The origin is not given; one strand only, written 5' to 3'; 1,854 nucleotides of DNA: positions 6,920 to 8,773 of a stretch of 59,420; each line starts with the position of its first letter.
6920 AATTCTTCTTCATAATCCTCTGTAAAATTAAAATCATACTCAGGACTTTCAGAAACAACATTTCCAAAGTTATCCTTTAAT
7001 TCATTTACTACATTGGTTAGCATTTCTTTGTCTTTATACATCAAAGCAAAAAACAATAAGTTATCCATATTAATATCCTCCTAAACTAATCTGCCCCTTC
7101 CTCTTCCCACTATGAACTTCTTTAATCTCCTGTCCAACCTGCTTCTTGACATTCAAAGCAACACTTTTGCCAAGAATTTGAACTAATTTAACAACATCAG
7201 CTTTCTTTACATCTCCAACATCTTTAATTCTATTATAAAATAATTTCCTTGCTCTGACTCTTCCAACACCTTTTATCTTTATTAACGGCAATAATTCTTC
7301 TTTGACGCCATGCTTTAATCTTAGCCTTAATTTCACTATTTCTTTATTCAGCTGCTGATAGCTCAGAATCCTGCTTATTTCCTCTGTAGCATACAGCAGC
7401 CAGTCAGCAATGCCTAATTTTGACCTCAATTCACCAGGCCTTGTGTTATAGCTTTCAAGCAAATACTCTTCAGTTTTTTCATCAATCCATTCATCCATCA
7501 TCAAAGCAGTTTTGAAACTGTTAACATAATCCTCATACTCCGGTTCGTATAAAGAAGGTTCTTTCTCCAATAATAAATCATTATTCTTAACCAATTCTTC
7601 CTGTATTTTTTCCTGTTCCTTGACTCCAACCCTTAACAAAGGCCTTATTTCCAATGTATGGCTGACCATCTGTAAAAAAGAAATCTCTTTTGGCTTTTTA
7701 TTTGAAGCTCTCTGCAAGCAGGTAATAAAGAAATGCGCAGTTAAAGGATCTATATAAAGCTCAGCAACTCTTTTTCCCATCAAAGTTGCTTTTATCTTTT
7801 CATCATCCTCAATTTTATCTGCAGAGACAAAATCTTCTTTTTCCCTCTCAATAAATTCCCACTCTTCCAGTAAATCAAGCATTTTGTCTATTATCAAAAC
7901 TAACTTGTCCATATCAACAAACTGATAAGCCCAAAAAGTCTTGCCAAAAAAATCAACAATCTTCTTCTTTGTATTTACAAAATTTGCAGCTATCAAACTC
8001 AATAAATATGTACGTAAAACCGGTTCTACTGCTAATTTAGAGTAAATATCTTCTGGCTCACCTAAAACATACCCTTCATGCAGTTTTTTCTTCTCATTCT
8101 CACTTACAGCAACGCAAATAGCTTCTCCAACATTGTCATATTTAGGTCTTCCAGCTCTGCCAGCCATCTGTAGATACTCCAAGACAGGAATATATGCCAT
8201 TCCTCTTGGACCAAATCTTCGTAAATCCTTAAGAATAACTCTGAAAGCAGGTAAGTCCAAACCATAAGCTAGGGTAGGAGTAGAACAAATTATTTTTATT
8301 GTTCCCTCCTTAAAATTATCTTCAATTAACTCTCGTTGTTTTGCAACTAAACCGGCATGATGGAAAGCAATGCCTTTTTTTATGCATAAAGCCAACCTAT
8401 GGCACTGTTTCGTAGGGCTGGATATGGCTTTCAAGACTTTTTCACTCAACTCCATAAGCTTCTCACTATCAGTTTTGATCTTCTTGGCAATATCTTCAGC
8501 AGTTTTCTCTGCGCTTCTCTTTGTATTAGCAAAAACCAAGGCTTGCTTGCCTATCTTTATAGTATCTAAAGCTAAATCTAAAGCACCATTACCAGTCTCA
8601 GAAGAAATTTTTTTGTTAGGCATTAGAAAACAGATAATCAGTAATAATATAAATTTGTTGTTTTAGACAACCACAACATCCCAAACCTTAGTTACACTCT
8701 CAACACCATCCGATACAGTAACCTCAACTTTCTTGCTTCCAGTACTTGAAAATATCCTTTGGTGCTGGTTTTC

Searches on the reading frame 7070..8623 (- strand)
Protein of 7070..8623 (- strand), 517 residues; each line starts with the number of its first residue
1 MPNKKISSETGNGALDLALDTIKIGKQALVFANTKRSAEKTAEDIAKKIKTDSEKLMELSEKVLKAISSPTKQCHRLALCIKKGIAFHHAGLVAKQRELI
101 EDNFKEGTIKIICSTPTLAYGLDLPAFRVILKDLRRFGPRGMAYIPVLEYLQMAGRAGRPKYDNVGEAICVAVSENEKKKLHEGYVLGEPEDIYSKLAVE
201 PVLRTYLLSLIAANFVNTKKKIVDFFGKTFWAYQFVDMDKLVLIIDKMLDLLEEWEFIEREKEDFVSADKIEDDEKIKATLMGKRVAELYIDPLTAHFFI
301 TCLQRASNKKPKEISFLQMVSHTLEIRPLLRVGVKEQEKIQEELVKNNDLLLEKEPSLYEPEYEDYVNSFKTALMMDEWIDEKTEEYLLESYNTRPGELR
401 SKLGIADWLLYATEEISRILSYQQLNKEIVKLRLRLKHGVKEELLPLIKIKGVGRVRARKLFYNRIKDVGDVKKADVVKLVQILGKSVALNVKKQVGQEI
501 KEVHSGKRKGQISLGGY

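Call 9: search_protein_families(library=ncbifam, proteins=[window:7070-8623:-])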
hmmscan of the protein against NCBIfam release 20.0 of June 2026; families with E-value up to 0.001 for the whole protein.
window:7070-8623:- (517 aa): 10 families
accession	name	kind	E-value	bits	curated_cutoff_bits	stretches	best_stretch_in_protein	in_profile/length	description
NF002654.0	PRK02362.1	equivalog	5.5e-136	454.8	887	1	4-505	222-712/739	ATP-dependent DNA helicase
NF001308.0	PRK00254.1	equivalog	2.9e-114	382.8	1216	1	16-509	229-712/720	ATP-dependent DNA helicase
NF040935.1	helicase_Hel308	equivalog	8.7e-98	328.2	1200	1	15-496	237-699/704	ATP-dependent DNA helicase Hel308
NF002251.0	PRK01172.1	equivalog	4.8e-83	279.6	891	1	16-491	227-658/674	ATP-dependent DNA helicase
TIGR04121.1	DEXH_lig_assoc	equivalog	1.9e-08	32.6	850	1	82-172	276-357/804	ligase-associated DNA damage response DEXH box helicase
NF010338.0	PRK13767.1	equivalog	1.2e-07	30.3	849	1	73-159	311-384/877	ATP-dependent helicase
NF053636.1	DDHlcsCsdAPsy1082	equivalog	6.4e-05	21.7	890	0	85-159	270-336/512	DEAD/DEAH box helicase CsdA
NF002677.0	PRK02406.1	equivalog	0.00013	21.2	256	1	445-513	180-248/357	DNA polymerase IV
TIGR00614.1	recQ_fam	subfamily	0.00065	18.6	219.8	1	82-160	248-320/470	RecQ family ATP-dependent DNA helicase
TIGR03817.1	DECH_helic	hypoth_equivalog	0.00086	17.7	874.1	0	82-195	303-401/742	helicase/secretion neighborhood putative DEAH-box helicase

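Call 54: find_homologous_proteins(query=window:7070-8623:-, max_evalue=1e-80)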
Query window:7070-8623:- (517 aa): 5990 proteins with E <= 1e-80 among 8000 candidates; the best 120 are listed.
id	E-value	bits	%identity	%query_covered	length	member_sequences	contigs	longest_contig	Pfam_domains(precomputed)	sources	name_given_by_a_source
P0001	0.0e+0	1131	100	100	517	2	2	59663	PF00271.38,PF21280.3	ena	-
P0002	3.5e-296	1000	87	100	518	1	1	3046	PF00271.38,PF21280.3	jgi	-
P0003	8.8e-292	986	87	100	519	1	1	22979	PF00271.38,PF21280.3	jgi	jgi:helicase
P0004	1.9e-290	982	86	99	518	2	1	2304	PF00271.38,PF21280.3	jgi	jgi:helicase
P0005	4.9e-289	977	86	99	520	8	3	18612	PF00271.38,PF21280.3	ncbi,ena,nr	ncbi:MAG: helicase-related protein [Candidatus Woesearchaeota archaeon]|nr:helicase-related protein 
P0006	2.7e-288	974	86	100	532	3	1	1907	PF00271.38,PF21280.3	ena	-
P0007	4.4e-288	974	85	100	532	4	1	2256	PF00271.38,PF21280.3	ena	-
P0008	5.2e-285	964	84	99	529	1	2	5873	PF00271.38,PF21280.3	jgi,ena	jgi:helicase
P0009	6.2e-285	963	84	100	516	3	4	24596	PF00271.38,PF21280.3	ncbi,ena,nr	ncbi:MAG: hypothetical protein IH934_04535 [Nanoarchaeota archaeon]|nr:hypothetical protein [Nanoarc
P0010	4.0e-282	954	84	99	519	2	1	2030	PF00271.38,PF21280.3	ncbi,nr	ncbi:MAG: hypothetical protein IIB81_05195 [Nanoarchaeota archaeon]|nr:hypothetical protein [Nanoarc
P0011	2.9e-281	951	84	99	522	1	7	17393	PF00271.38,PF21280.3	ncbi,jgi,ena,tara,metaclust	jgi:helicase|tara:strand:- start:1422 stop:2990 length:1569 start_codon:yes stop_codon:yes gene_type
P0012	6.8e-280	947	84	100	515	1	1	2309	PF00271.38,PF21280.3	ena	-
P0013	1.7e-279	945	83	99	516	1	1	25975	PF00271.38,PF21280.3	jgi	jgi:helicase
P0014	3.0e-278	941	81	100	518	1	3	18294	PF00271.38,PF21280.3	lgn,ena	-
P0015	6.0e-278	940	82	99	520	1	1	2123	PF00271.38,PF21280.3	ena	-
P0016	1.2e-276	936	83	99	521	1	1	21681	PF00271.38,PF21280.3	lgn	-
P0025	4.7e-272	921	81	99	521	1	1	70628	PF00271.38,PF21280.3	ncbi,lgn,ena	-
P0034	1.3e-267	906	79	100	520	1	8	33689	PF00271.38,PF21280.3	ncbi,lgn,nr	ncbi:hypothetical protein HYW19_00655 [Candidatus Woesearchaeota archaeon]|nr:hypothetical protein [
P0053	5.8e-255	864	76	100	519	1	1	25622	PF20470.5,PF00271.38,PF21280.3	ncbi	-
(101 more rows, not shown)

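Call 55: find_encoding_contigs(protein=P0003, flank=8000, max_places=1)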
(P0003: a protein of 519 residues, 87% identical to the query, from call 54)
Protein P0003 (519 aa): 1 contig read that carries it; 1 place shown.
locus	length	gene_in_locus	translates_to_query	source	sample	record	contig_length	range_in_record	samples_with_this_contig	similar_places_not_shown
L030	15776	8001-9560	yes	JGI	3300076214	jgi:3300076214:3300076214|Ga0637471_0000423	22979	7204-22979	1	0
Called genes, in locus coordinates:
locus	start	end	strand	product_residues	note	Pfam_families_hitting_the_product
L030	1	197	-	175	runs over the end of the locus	PF00406:ADK (faint), PF02224:Cytidylate_kin (weak), PF13189:Cytidylate_kin2, PF13207:AAA_17, PF13238:AAA_18, PF02224:Cytidylate_kin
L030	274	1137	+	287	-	PF26553:PDDEXK_19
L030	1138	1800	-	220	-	-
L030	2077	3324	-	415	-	PF27218:MJ0043_C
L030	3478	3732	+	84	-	-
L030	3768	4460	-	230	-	PF06293:Kdo (weak)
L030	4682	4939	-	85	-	-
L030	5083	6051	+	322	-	PF17963:Big_9 (faint), PF00801:PKD (faint), PF18911:PKD_4 (faint)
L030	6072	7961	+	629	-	PF17803:Cadherin_4 (faint), PF17963:Big_9 (faint), PF05345:He_PIG (faint), PF19410:DUF5980 (faint), PF16820:PKD_3 (faint), PF18911:PKD_4, PF00801:PKD (weak)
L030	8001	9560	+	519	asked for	PF00271:Helicase_C, PF21280:Helicase_dom4_arc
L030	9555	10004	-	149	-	PF08280:HTH_Mga (faint), PF13404:HTH_AsnC-type, PF13412:HTH_24, PF01037:AsnC_trans_reg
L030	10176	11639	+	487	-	PF03951:Gln-synt_N, PF00120:Gln-synt_C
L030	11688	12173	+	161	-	PF14385:DUF4416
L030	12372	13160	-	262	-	PF01113:DapB_N, PF05173:DapB_C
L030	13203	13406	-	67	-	-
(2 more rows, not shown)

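Call 56: find_encoding_contigs(protein=P0005, flank=8000, max_places=1)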
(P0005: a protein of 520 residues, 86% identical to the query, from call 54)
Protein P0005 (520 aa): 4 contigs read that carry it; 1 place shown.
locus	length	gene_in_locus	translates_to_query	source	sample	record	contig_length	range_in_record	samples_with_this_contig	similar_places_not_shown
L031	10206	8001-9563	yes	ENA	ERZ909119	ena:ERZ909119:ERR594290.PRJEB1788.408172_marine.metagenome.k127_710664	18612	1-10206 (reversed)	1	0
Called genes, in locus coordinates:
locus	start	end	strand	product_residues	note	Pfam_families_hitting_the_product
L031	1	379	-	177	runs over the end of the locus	PF00406:ADK (faint), PF02224:Cytidylate_kin (weak), PF03668:RapZ-like_N (weak), PF13189:Cytidylate_kin2, PF13207:AAA_17, PF13238:AAA_18, PF13671:AAA_33 (faint), PF02224:Cytidylate_kin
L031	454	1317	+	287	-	PF26553:PDDEXK_19, PF01381:HTH_3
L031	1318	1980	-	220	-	-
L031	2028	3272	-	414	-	PF27218:MJ0043_C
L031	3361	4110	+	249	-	PF02535:Zip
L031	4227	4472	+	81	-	-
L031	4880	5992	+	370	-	PF17963:Big_9 (faint), PF00801:PKD (faint), PF18911:PKD_4 (weak)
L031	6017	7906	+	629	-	PF00801:PKD (faint), PF05345:He_PIG (faint), PF17803:Cadherin_4 (faint), PF17963:Big_9 (faint), PF18911:PKD_4 (weak)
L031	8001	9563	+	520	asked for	PF00271:Helicase_C, PF21280:Helicase_dom4_arc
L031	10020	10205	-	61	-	?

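Call 57: find_encoding_contigs(protein=P0009, flank=8000, max_places=1)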
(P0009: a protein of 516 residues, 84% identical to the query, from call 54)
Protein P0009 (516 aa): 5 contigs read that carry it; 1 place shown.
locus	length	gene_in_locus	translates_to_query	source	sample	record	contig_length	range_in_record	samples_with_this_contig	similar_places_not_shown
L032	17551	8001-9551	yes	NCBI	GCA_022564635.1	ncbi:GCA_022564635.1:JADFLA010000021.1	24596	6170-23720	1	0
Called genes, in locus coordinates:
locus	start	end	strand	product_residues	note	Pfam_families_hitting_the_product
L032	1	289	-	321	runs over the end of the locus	PF00535:Glycos_transf_2, PF13641:Glyco_tranf_2_3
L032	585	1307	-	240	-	PF01370:Epimerase, PF04321:RmlD_sub_bind, PF01073:3Beta_HSD, PF16363:GDP_Man_Dehyd, PF02719:Polysacc_synt_2, PF07993:NAD_binding_4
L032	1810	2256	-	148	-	PF01797:Y1_Tnp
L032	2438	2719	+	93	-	-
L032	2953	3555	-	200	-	-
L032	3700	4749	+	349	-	PF00801:PKD (faint), PF17963:Big_9 (faint), PF18911:PKD_4 (weak)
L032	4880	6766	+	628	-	PF17803:Cadherin_4 (faint), PF17963:Big_9 (faint), PF00801:PKD (faint), PF19410:DUF5980 (faint), PF18911:PKD_4 (weak)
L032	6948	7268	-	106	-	-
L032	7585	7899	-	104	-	-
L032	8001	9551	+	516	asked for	PF00271:Helicase_C, PF21280:Helicase_dom4_arc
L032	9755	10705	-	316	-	PF00149:Metallophos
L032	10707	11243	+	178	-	-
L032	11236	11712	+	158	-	PF04307:YdjM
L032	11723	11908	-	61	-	PF01361:Tautomerase, PF14552:Tautomerase_2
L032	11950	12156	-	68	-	-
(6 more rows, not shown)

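Call 58: find_encoding_contigs(protein=P0013, flank=8000, max_places=1)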
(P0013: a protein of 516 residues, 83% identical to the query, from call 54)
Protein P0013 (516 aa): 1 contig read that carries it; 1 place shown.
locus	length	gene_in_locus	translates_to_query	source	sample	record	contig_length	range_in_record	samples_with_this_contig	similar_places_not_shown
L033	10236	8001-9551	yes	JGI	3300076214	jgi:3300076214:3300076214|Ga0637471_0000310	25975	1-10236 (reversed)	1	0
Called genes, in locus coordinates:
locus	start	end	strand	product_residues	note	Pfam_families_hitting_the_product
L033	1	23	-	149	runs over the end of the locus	PF01609:DDE_Tnp_1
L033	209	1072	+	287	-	PF26553:PDDEXK_19, PF01381:HTH_3 (weak)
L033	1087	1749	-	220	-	-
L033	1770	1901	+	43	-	-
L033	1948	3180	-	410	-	PF27218:MJ0043_C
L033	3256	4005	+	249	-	PF02535:Zip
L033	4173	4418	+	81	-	-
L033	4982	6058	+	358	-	PF17963:Big_9 (faint), PF00801:PKD (faint), PF18911:PKD_4 (faint)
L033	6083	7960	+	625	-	PF00801:PKD (faint), PF17803:Cadherin_4 (faint), PF17963:Big_9 (faint), PF18911:PKD_4 (weak)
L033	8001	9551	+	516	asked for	PF00271:Helicase_C, PF21280:Helicase_dom4_arc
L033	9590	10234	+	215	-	?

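Call 59: find_encoding_contigs(protein=P0025, flank=8000, max_places=1)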
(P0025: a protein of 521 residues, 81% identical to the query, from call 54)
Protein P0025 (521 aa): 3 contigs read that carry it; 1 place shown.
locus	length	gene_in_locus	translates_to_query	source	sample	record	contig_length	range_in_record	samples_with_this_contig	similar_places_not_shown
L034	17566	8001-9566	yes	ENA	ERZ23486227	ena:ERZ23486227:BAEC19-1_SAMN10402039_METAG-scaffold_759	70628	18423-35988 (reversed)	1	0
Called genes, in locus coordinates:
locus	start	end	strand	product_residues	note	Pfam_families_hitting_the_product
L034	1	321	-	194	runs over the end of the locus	PF10609:ParA (weak), PF00406:ADK (faint), PF02224:Cytidylate_kin, PF13189:Cytidylate_kin2, PF13207:AAA_17, PF13238:AAA_18, PF02224:Cytidylate_kin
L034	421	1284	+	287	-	PF26553:PDDEXK_19, PF01381:HTH_3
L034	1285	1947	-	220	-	-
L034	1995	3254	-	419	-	PF27218:MJ0043_C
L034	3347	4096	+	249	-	PF02535:Zip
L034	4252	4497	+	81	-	-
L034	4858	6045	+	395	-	PF17963:Big_9 (faint), PF00801:PKD (faint), PF18911:PKD_4 (faint)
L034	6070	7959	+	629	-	PF17803:Cadherin_4 (faint), PF17963:Big_9 (faint), PF18911:PKD_4 (faint), PF21027:Sde0182_C (faint), PF00801:PKD (weak)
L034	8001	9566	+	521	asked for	PF00271:Helicase_C, PF21280:Helicase_dom4_arc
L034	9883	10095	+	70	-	PF13601:HTH_34 (weak)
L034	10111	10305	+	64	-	-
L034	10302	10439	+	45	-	-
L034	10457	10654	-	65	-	-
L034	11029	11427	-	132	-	PF13412:HTH_24 (weak)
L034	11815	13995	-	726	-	PF00009:GTP_EFTU, PF22042:EF-G_D2, PF03144:GTP_EFTU_D2, PF14492:EFG_III, PF03764:EFG_IV, PF00679:EFG_C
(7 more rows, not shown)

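Call 60: find_encoding_contigs(protein=P0034, flank=8000, max_places=1)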
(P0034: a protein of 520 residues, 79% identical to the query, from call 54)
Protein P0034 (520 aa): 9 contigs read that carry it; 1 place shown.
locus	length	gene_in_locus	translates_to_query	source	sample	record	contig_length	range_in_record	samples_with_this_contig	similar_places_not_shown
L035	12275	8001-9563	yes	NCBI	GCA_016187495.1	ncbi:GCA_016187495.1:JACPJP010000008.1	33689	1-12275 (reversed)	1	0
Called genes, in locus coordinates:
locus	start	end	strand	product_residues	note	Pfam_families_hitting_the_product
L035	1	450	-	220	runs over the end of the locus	-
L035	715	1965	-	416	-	PF27218:MJ0043_C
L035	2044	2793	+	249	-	PF02535:Zip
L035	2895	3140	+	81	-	-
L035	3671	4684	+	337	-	PF17963:Big_9 (faint), PF17803:Cadherin_4 (faint), PF00801:PKD (faint), PF17957:Big_7 (faint), PF18911:PKD_4 (weak)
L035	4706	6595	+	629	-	PF00801:PKD (faint), PF17803:Cadherin_4 (faint), PF17963:Big_9 (faint), PF21027:Sde0182_C (faint), PF05345:He_PIG (faint), PF19410:DUF5980 (faint), PF16820:PKD_3 (weak), PF18911:PKD_4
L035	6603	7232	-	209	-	-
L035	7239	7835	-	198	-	PF13412:HTH_24 (weak)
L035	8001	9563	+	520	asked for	PF00271:Helicase_C, PF21280:Helicase_dom4_arc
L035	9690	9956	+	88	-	-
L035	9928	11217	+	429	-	PF01555:N6_N4_Mtase (weak), PF01170:UPF0020 (faint)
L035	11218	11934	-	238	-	PF15515:MvaI_BcnI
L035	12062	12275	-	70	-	PF01037:AsnC_trans_reg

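Call 61: find_encoding_contigs(protein=P0053, flank=8000, max_places=1)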
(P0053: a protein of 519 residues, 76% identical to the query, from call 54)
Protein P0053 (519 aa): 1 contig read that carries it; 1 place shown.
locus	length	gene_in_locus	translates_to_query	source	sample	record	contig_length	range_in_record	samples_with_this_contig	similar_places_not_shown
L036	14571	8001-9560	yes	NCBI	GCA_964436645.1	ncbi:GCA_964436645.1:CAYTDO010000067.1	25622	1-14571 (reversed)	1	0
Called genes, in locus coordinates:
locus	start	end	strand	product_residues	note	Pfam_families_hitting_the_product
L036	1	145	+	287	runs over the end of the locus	PF26553:PDDEXK_19, PF01381:HTH_3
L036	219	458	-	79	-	-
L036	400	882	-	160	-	-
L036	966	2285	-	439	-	PF27218:MJ0043_C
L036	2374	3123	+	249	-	PF02535:Zip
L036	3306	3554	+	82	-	-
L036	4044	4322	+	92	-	-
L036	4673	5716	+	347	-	PF17963:Big_9 (faint), PF00801:PKD (faint), PF18911:PKD_4 (faint), PF05345:He_PIG (faint), PF19410:DUF5980 (faint)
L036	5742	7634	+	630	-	PF00801:PKD (faint), PF05345:He_PIG (faint), PF17803:Cadherin_4 (faint), PF17963:Big_9 (faint), PF21027:Sde0182_C (faint), PF19410:DUF5980 (faint), PF16820:PKD_3 (weak), PF18911:PKD_4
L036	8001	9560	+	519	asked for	PF00271:Helicase_C, PF20470:HTH_61 (faint), PF21280:Helicase_dom4_arc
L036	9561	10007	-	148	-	PF01022:HTH_5 (weak), PF01047:MarR, PF08279:HTH_11 (weak), PF13404:HTH_AsnC-type, PF13412:HTH_24, PF01037:AsnC_trans_reg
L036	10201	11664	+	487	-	PF03951:Gln-synt_N, PF00120:Gln-synt_C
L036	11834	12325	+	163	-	PF14385:DUF4416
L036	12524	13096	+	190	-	PF18765:Polbeta (weak)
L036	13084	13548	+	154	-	-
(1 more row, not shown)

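Call 62: find_encoding_contigs(protein=P0016, flank=8000, max_places=1)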
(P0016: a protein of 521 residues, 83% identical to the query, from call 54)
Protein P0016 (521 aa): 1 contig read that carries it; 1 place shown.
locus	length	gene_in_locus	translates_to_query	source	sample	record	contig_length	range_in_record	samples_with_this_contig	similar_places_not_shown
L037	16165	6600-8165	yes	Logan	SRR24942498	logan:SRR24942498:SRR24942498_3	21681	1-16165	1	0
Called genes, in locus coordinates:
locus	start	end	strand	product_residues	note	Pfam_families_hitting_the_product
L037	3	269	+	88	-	?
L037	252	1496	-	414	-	PF27218:MJ0043_C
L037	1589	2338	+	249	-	PF02535:Zip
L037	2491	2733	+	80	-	-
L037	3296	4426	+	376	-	PF17963:Big_9 (faint), PF00801:PKD (faint), PF18911:PKD_4 (weak)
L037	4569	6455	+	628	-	PF00801:PKD (faint), PF17803:Cadherin_4 (faint), PF21027:Sde0182_C (faint), PF05345:He_PIG (faint), PF17963:Big_9 (weak), PF18911:PKD_4 (weak)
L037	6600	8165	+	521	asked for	PF00271:Helicase_C, PF21280:Helicase_dom4_arc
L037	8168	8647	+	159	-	PF14385:DUF4416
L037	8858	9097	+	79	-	-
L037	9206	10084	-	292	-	PF02661:Fic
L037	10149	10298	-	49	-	-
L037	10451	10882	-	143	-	-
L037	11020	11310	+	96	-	-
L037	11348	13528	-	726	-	PF00009:GTP_EFTU, PF22042:EF-G_D2, PF03144:GTP_EFTU_D2, PF14492:EFG_III, PF03764:EFG_IV, PF00679:EFG_C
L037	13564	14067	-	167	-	PF00334:NDK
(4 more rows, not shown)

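Call 70: find_encoding_contigs(protein=P0011, flank=8000, max_places=3)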
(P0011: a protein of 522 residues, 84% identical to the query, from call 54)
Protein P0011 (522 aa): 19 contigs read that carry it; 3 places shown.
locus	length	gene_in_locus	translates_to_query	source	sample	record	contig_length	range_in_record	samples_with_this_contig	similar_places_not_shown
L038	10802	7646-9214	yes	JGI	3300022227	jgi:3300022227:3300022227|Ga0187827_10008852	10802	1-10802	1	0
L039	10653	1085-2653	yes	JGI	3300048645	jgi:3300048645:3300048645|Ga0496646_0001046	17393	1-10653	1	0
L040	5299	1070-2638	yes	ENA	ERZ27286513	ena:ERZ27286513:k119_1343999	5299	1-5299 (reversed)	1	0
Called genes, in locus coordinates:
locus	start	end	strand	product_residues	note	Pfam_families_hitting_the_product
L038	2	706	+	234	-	?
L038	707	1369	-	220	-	-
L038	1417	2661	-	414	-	PF27218:MJ0043_C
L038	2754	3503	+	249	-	PF02535:Zip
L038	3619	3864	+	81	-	-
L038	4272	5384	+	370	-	PF17963:Big_9 (faint), PF00801:PKD (faint), PF18911:PKD_4 (weak)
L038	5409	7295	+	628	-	PF00801:PKD (faint), PF05345:He_PIG (faint), PF17803:Cadherin_4 (faint), PF18911:PKD_4 (weak), PF17963:Big_9 (weak), PF18911:PKD_4 (weak)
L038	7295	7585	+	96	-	-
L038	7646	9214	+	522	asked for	PF00271:Helicase_C, PF21280:Helicase_dom4_arc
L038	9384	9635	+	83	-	-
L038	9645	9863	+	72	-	-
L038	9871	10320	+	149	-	-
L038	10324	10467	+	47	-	-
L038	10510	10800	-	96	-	?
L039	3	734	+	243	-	?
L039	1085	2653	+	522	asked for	PF00271:Helicase_C, PF21280:Helicase_dom4_arc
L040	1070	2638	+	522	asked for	PF00271:Helicase_C, PF21280:Helicase_dom4_arc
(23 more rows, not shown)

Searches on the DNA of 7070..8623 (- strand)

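Call 77: search_rna_families(sources=[L030, L033, L035, L036, L015], threshold=evalue, max_evalue=0.001)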
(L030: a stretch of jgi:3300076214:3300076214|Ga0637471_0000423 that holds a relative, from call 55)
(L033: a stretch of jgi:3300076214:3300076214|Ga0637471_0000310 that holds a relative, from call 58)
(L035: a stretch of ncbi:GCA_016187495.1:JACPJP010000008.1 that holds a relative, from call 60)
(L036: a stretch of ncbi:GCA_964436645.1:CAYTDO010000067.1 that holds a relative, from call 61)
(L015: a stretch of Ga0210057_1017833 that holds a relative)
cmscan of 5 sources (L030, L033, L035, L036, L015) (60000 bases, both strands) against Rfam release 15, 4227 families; matches with E-value up to 0.001: 9.
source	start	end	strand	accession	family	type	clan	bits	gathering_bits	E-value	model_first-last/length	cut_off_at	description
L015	6469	6542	+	RF00005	tRNA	Gene; tRNA;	CL00001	68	29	1.1e-12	1-71/71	no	tRNA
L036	12364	12436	+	RF00005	tRNA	Gene; tRNA;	CL00001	61.7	29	5.5e-11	1-71/71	no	tRNA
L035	3430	3515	+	RF00005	tRNA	Gene; tRNA;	CL00001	59.2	29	2.8e-10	1-71/71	no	tRNA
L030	4852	4938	+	RF00005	tRNA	Gene; tRNA;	CL00001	57.7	29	7.1e-10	1-71/71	no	tRNA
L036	3756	3874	+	RF00005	tRNA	Gene; tRNA;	CL00001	57.3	29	9.4e-10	1-71/71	no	tRNA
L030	12298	12369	+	RF00005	tRNA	Gene; tRNA;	CL00001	55.3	29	3.2e-09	1-71/71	no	tRNA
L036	4371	4478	+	RF00005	tRNA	Gene; tRNA;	CL00001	53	29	1.4e-08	1-71/71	no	tRNA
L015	6326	6429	+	RF00005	tRNA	Gene; tRNA;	CL00001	50.9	29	5.4e-08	1-71/71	no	tRNA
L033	4612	4739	+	RF00005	tRNA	Gene; tRNA;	CL00001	42.5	29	1.1e-05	1-71/71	no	tRNA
